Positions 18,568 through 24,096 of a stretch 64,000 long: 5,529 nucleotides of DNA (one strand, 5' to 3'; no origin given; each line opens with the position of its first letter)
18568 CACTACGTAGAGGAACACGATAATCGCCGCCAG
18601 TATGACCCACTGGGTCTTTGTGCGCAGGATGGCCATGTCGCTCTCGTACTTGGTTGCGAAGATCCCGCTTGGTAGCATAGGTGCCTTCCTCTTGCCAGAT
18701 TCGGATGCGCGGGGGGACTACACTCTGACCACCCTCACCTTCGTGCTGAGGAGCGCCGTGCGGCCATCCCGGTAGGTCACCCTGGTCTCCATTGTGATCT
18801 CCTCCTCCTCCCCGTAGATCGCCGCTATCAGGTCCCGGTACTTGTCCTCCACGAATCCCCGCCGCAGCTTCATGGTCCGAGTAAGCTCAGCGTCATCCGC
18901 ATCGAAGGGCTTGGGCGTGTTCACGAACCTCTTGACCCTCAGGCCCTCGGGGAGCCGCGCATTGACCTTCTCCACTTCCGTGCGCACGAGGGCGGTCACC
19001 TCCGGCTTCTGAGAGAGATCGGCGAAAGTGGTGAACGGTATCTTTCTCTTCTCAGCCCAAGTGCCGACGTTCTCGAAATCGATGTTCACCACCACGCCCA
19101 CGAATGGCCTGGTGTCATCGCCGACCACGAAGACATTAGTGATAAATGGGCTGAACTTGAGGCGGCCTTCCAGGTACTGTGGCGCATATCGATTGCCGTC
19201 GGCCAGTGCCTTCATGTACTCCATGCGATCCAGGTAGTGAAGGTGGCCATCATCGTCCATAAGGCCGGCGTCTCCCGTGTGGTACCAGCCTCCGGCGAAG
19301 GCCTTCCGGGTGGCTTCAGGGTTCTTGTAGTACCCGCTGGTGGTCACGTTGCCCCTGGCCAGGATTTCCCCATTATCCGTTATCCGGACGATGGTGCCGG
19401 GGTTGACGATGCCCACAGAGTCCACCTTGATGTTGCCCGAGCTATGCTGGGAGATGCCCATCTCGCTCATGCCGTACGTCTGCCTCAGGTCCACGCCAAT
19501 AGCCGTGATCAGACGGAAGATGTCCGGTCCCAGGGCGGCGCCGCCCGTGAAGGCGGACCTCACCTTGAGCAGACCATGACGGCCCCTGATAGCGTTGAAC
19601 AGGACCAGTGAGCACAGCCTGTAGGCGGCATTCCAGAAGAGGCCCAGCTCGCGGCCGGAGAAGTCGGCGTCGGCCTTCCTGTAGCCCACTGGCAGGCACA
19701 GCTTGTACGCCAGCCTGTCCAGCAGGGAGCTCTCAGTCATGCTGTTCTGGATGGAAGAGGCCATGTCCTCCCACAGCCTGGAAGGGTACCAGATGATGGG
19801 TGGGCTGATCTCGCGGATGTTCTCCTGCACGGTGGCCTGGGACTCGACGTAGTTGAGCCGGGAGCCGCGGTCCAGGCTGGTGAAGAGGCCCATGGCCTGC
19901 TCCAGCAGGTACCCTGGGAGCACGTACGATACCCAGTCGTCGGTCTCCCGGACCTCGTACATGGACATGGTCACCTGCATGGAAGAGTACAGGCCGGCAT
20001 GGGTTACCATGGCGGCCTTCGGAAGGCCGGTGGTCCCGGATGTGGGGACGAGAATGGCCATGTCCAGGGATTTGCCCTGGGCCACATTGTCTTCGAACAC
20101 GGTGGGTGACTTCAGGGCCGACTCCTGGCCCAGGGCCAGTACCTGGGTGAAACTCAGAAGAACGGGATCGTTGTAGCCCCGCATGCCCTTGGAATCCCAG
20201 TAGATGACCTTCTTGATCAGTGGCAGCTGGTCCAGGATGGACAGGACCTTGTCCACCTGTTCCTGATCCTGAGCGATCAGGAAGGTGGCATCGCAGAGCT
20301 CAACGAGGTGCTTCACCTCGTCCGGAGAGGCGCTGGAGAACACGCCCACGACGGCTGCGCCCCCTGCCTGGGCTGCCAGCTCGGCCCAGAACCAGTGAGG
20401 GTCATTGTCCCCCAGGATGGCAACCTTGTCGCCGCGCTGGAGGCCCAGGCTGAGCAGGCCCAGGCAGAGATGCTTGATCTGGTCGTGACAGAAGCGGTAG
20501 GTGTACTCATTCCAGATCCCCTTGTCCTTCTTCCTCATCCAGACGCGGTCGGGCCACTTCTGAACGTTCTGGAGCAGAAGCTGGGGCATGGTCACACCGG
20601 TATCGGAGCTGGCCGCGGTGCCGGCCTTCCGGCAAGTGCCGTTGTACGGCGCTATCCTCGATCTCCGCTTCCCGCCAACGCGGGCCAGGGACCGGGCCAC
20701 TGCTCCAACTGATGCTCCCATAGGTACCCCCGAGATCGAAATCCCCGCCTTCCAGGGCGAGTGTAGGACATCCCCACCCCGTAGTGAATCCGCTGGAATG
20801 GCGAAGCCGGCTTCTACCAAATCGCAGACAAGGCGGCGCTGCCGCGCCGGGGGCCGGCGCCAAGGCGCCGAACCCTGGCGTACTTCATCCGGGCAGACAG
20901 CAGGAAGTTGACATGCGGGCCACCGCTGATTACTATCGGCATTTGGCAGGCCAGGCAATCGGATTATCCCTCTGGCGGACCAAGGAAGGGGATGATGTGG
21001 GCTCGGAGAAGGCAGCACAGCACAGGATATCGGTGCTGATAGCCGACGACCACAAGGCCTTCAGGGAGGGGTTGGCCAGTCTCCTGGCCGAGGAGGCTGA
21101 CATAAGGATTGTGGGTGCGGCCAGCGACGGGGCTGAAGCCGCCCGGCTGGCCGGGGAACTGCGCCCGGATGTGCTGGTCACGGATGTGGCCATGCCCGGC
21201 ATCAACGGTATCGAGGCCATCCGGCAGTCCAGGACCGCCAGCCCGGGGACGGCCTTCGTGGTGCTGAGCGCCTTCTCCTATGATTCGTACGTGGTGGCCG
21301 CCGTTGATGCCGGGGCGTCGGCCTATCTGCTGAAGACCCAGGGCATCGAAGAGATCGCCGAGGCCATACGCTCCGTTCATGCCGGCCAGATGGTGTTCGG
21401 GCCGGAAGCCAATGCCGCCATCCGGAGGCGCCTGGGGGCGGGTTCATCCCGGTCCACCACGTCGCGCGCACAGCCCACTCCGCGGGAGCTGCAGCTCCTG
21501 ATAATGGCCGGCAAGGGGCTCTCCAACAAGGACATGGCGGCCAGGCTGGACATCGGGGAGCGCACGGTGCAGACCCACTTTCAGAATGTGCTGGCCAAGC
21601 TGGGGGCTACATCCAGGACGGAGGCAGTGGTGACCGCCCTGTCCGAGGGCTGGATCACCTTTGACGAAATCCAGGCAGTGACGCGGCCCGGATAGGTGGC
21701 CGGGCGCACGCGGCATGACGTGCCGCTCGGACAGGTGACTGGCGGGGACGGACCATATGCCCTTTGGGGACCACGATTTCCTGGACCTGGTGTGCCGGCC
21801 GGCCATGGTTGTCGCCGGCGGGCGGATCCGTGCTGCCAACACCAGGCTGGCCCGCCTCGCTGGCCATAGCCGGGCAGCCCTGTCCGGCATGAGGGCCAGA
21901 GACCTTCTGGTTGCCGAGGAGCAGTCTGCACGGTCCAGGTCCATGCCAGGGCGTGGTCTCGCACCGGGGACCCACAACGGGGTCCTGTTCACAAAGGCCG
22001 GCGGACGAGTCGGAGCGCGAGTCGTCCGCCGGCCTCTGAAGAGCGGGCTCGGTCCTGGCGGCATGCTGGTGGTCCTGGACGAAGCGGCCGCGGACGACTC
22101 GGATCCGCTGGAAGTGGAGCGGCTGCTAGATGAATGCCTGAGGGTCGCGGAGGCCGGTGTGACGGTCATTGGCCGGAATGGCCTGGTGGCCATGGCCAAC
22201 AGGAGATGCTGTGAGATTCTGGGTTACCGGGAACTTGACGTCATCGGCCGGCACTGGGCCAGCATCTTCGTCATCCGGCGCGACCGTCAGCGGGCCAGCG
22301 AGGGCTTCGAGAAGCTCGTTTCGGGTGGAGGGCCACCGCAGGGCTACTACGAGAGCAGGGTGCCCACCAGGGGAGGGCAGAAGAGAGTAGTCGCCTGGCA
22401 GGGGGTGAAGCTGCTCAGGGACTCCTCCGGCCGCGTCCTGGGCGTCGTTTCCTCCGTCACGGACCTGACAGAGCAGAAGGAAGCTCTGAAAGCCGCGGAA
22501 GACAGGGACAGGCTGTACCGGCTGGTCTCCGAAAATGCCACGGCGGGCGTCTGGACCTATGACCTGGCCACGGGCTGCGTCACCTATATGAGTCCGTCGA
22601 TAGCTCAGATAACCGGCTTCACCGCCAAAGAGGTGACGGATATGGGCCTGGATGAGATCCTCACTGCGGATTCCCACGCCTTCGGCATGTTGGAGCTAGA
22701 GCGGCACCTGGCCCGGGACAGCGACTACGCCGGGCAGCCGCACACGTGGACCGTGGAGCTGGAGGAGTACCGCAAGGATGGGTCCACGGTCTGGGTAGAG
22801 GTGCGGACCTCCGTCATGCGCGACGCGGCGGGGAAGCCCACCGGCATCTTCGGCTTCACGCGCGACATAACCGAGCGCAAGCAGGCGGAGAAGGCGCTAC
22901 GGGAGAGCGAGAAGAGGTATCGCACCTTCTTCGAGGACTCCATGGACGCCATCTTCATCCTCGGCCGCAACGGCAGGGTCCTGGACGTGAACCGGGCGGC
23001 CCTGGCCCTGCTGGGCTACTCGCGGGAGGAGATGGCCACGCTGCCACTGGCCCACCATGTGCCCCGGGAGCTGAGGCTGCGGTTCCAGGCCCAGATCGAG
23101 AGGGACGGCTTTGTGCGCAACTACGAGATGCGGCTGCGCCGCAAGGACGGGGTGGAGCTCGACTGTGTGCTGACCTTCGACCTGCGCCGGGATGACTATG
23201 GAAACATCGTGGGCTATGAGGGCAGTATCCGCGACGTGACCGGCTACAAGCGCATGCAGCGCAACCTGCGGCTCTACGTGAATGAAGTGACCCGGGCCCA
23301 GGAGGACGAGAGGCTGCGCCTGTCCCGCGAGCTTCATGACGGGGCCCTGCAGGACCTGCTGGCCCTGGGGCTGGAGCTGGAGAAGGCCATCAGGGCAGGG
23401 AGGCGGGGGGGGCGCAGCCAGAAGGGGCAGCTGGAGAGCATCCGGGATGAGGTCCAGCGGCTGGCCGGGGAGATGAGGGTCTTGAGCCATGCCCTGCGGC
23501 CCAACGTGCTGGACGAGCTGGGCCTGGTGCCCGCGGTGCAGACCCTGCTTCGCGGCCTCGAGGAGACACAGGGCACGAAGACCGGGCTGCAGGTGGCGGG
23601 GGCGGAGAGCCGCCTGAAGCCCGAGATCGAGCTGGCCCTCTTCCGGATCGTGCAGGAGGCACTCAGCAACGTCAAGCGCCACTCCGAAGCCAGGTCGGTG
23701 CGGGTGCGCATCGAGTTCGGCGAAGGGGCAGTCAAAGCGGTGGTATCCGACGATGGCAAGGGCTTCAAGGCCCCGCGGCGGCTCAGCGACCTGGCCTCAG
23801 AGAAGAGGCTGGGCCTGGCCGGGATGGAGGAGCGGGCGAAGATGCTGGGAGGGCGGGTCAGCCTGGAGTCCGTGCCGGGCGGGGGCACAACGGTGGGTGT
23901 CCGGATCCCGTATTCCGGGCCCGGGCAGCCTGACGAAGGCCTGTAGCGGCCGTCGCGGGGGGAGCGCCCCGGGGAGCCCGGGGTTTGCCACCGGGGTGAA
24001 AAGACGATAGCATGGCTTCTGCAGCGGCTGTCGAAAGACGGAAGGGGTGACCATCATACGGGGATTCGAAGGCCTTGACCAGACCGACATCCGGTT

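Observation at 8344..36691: Island enriched in flavin/OYE reductases, KstD-like flavoprotein, BaiE-like NTF2 protein, SDRs, CoA ligases and an uptake ABC system: candidate anaerobic steroid/bile-acid or aromatic-acid reductive metabolism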

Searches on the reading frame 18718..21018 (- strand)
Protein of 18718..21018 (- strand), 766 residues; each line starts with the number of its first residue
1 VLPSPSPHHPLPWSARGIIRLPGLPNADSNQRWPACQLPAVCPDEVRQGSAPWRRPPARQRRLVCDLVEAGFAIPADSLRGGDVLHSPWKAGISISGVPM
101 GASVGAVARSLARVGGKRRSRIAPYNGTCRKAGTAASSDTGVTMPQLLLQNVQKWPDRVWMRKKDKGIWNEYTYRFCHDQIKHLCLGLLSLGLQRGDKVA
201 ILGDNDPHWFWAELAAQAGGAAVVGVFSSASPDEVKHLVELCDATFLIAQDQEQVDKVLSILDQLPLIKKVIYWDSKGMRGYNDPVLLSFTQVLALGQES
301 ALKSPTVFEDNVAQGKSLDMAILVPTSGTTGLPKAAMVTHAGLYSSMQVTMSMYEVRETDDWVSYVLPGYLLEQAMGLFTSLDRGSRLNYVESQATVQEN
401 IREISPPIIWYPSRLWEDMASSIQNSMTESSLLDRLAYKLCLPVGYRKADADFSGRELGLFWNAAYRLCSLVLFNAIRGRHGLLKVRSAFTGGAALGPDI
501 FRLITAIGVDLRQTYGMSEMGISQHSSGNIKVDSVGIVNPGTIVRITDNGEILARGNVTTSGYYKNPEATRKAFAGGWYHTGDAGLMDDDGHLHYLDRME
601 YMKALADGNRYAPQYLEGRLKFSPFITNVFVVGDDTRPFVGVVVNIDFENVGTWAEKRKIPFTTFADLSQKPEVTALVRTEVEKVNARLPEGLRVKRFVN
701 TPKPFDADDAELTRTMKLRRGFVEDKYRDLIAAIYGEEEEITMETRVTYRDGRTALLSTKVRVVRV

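Call 5: search_protein_families(library=pfam, proteins=[window:18718-21018:-], max_evalue=0.001)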
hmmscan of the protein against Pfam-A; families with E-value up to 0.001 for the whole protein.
window:18718-21018:- (766 aa): 2 families
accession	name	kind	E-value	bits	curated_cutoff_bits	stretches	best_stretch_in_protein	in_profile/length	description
PF00501.34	AMP-binding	-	3.3e-49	168.1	29.9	1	150-564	3-384/384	AMP-binding enzyme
PF23562.2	AMP-binding_C_3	-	1.5e-06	29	20.8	1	605-738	6-123/124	AMP-binding enzyme C-terminal domain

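Call 8: search_protein_families(library=ncbifam, proteins=[window:18718-21018:-], max_evalue=0.00001)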
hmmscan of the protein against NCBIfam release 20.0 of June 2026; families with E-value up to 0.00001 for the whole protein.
window:18718-21018:- (766 aa): 83 families (the best 25 are shown)
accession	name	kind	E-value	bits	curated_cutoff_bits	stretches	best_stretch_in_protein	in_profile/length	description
NF038343.1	ligase_FadD11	exception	8.9e-73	245.6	950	1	156-737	15-583/585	fatty acid--CoA ligase FadD11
NF004837.0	PRK06187.1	subfamily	3e-46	157.8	476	2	139-363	5-217/531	long-chain-fatty-acid--CoA ligase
NF005801.1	PRK07656.1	equivalog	4.3e-35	121.3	657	2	476-633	271-436/500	FadD3 family acyl-CoA ligase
NF006182.0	PRK08316.1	subfamily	7.9e-34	117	663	2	142-372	11-224/523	fatty acyl-CoA synthetase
NF009232.0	PRK12582.1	subfamily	1.4e-31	109.5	777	2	136-361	43-263/624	acyl-CoA synthetase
NF009233.0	PRK12583.1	subfamily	4.9e-31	107.8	832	2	140-362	16-245/558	fatty acid CoA ligase family protein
NF004114.0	PRK05605.1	equivalog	1.4e-29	102.9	766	1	483-635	337-504/575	long-chain-fatty-acid--CoA ligase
NF002966.0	PRK03640.1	equivalog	6e-29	101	556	2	487-636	257-418/483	o-succinylbenzoate--CoA ligase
NF006181.0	PRK08314.1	subfamily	3.2e-28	98.3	705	2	170-370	48-255/563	long-chain-fatty-acid--CoA ligase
NF005676.0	PRK07470.1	equivalog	9.3e-28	97.1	774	2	543-647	373-478/544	acyl-CoA synthetase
TIGR03098.1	ligase_PEP_1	hypoth_equivalog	3.2e-27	95.2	592.35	2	145-368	3-212/517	acyl-CoA ligase (AMP-forming), exosortase A system-associated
NF041592.1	carboxyl_red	equivalog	3.7e-27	94.4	1300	2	487-741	374-625/1160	carboxylic acid reductase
NF005857.1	PRK07786.1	exception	7.1e-27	94.1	733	2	544-642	358-455/513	fatty-acid--CoA ligase FadD5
NF004808.0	PRK06155.1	equivalog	1.4e-26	92.9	722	2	139-370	18-231/542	ATP-dependent acyl-CoA ligase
TIGR01923.1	menE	equivalog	1.5e-26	93.3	330.15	2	483-636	223-384/442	o-succinylbenzoate--CoA ligase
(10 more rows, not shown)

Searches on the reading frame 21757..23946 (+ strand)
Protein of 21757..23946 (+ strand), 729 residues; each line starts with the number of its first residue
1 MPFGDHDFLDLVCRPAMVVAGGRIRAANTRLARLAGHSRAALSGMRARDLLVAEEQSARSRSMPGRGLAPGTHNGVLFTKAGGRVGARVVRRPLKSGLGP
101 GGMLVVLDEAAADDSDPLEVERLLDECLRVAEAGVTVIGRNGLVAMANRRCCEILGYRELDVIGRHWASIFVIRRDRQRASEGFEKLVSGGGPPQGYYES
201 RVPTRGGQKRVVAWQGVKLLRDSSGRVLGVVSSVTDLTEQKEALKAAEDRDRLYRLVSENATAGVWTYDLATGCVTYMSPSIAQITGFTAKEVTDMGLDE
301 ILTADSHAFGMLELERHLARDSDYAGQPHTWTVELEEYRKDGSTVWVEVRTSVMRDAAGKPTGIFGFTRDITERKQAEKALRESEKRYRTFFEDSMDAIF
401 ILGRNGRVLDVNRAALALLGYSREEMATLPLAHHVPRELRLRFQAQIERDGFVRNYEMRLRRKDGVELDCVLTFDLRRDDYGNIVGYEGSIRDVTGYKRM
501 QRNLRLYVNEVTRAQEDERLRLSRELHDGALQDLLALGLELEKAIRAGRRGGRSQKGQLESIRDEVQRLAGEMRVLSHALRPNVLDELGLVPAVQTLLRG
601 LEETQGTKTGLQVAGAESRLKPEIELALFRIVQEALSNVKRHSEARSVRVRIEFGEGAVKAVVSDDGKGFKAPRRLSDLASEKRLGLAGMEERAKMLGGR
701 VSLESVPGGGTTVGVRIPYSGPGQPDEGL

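Call 5: search_protein_families(library=pfam, proteins=[window:21757-23946:+], max_evalue=0.001)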
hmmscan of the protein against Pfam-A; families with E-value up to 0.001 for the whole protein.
window:21757-23946:+ (729 aa): 9 families
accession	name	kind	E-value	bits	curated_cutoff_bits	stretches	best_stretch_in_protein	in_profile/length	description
PF13426.13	PAS_9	-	6.7e-40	136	27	3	264-373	3-103/103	PAS domain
PF00989.32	PAS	-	8.7e-37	126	22.6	2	253-371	2-113/113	PAS fold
PF08448.16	PAS_4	-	2.8e-30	105.2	23.1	3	132-241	5-109/110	PAS fold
PF08447.18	PAS_3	-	8.4e-25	87.3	25.6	2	276-367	2-88/89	PAS fold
PF13188.13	PAS_8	-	1.1e-20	73.2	21.8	1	387-430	2-45/65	PAS domain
PF02518.31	HATPase_c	-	2.9e-13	50.7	26.4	1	625-719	3-109/111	Histidine kinase-, DNA gyrase B-, and HSP90-like ATPase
PF07730.19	HisKA_3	-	5.7e-10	40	24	1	518-584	1-67/68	Histidine kinase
PF24820.1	Diguanyl_cycl_sensor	-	4.4e-09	36.7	28.1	0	134-179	8-52/109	Diguanylate cyclase-like sensor domain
PF13581.12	HATPase_c_2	-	2.8e-05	24.6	27.4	1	616-680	20-89/127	Histidine kinase-like ATPase domain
